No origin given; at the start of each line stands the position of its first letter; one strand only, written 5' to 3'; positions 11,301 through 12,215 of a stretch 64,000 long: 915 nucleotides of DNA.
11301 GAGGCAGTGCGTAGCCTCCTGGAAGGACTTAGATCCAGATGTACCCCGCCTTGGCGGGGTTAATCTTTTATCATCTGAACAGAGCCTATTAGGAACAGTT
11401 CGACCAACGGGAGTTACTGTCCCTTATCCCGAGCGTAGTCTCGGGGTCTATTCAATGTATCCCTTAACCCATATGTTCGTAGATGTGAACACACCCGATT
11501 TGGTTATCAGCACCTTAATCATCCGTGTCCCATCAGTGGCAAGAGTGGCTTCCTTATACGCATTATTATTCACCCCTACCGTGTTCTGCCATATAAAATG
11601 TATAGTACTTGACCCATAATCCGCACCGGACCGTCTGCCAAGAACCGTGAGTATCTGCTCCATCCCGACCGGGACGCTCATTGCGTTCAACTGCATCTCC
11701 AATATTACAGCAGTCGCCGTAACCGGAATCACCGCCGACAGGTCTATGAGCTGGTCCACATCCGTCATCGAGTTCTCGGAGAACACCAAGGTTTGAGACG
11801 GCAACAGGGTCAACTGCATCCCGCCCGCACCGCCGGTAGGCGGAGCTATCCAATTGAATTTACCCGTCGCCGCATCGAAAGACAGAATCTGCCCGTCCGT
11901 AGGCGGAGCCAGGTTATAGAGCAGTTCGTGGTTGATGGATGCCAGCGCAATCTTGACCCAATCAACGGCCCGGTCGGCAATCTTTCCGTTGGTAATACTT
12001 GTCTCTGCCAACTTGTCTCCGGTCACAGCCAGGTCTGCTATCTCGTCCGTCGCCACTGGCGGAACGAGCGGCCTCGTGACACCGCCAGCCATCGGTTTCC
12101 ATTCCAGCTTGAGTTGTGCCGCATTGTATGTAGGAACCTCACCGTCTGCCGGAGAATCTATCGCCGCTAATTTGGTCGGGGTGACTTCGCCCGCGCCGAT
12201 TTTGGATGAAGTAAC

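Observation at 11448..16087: A divergent pair: ECF sigma / ZAS anti-sigma versus a zinc-ribbon / S1 protease lipoprotein / hypothetical / fibre-like repeat operon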

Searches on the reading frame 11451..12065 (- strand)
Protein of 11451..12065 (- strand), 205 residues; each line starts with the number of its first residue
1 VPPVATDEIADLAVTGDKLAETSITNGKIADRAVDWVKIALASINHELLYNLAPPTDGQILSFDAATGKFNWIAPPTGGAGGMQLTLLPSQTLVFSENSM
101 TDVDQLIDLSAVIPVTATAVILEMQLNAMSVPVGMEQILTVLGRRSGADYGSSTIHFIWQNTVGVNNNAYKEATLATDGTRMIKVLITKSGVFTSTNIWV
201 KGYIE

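Call 54: predict_structure(alignment_id=A2)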
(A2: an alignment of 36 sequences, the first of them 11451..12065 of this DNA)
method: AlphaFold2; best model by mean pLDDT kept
length: 205 residues; sequences in the alignment: 36
mean_pLDDT: 79.4   pTM: 0.60
mean pLDDT of the five models: 79.4, 77.2, 77.2, 77.0, 75.5
residues with pLDDT >= 90: 81; 70-90: 54; 50-70: 66; < 50: 4
segments of 3 or more residues with pLDDT < 50: 1-3
pLDDT, mean of each block of 10 residues (from residue 1): 51 59 58 63 63 75 79 66 83 94 96 95 88 83 91 83 72 93 94 93 94
secondary structure, 60 per line:
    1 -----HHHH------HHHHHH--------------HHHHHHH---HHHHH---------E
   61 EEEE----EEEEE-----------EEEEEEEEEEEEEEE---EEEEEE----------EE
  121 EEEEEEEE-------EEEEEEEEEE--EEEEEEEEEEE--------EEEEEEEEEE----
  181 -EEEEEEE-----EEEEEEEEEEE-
elements in order: H6-9 H16-21 H36-42 H46-50 E60-64 E69-73 E85-99 E103-108 E119-128 E136-145 E148-158 E167-176 E182-188 E194-204

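Call 59: fold_search(model_id=the predicted structure, library=pdb)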
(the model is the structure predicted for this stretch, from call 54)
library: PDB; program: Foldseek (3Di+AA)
matches with E <= 10: 1844; with E <= 0.001: 7
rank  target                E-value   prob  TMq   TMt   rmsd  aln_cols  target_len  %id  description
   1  8ond_A                4.9e-06  1.00  0.46  0.29   7.4       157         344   15  Structure of the C-terminal domains of the Bdellovibrio bacteriovorus Bd2133 fibre (released 2023-10-25)
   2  8ond_B                1.1e-05  1.00  0.49  0.30   7.4       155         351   17  Structure of the C-terminal domains of the Bdellovibrio bacteriovorus Bd2133 fibre (released 2023-10-25)
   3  8ok3                  2.1e-05  1.00  0.48  0.76   2.8       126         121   16  Structure of the C-terminal domain of the Bdellovibrio bacteriovorus Bd2133 fibre (released 2023-10-25)
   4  9f4b_F1               1.6e-04  1.00  0.28  0.16   7.5       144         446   10  Pre-assembled baseplate cup of Klebsiella phage KP1 variant vB_Kpn_Lilla1 (released 2025-05-14)
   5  2zew_A                7.8e-04  1.00  0.30  0.39   5.4       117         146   14  Family 16 Cabohydrate Binding Domain Module 1 (released 2008-03-04)
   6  2df7_B                7.8e-04  0.99  0.30  0.17  12.2       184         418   11  Crystal structure of infectious bursal disease virus VP2 subviral particle (released 2006-06-27)
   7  2zex_A                9.2e-04  0.99  0.28  0.36  10.5       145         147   14  Family 16 carbohydrate binding module (released 2008-03-04)
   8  2zez_A                1.0e-03  1.00  0.31  0.40   5.1       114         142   10  Family 16 Carbohydrate Binding Module-2 (released 2008-03-25)
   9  2df7_S                1.1e-03  0.96  0.27  0.16  11.9       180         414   12  Crystal structure of infectious bursal disease virus VP2 subviral particle (released 2006-06-27)
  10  2zez_B                1.1e-03  1.00  0.31  0.40   5.1       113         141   11  Family 16 Carbohydrate Binding Module-2 (released 2008-03-25)
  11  7vrn_A                1.2e-03  0.97  0.26  0.15  13.3       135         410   14  Structure of infectious bursal disease virus Gt strain (released 2022-03-30)
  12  3wso_A                1.2e-03  0.96  0.31  0.26  17.9       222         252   15  Crystal structure of the Skp1-FBG3 complex (released 2015-03-25)
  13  2zey_A                1.3e-03  1.00  0.29  0.37   6.0       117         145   14  Family 16 carbohydrate binding module (released 2008-03-04)
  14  8xmz_A                1.3e-03  1.00  0.31  0.42  14.6       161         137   10  Crystal structure of a novel porphyran-binding carbohydrate binding module (released 2024-01-17)
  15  2df7_L                1.3e-03  0.98  0.30  0.17  11.7       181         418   12  Crystal structure of infectious bursal disease virus VP2 subviral particle (released 2006-06-27)
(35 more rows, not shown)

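Call 102: find_related_loci(query=window:11451-12065:-, collection=viral_contigs, flank=8000)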
Query window:11451-12065:- (205 aa) in viral_contigs; peptide patterns used: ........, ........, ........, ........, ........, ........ (x = any residue, [..] = any of these).
10 stretches matched a pattern, but none encodes a relative of the query by tblastn (E <= 1e-3).
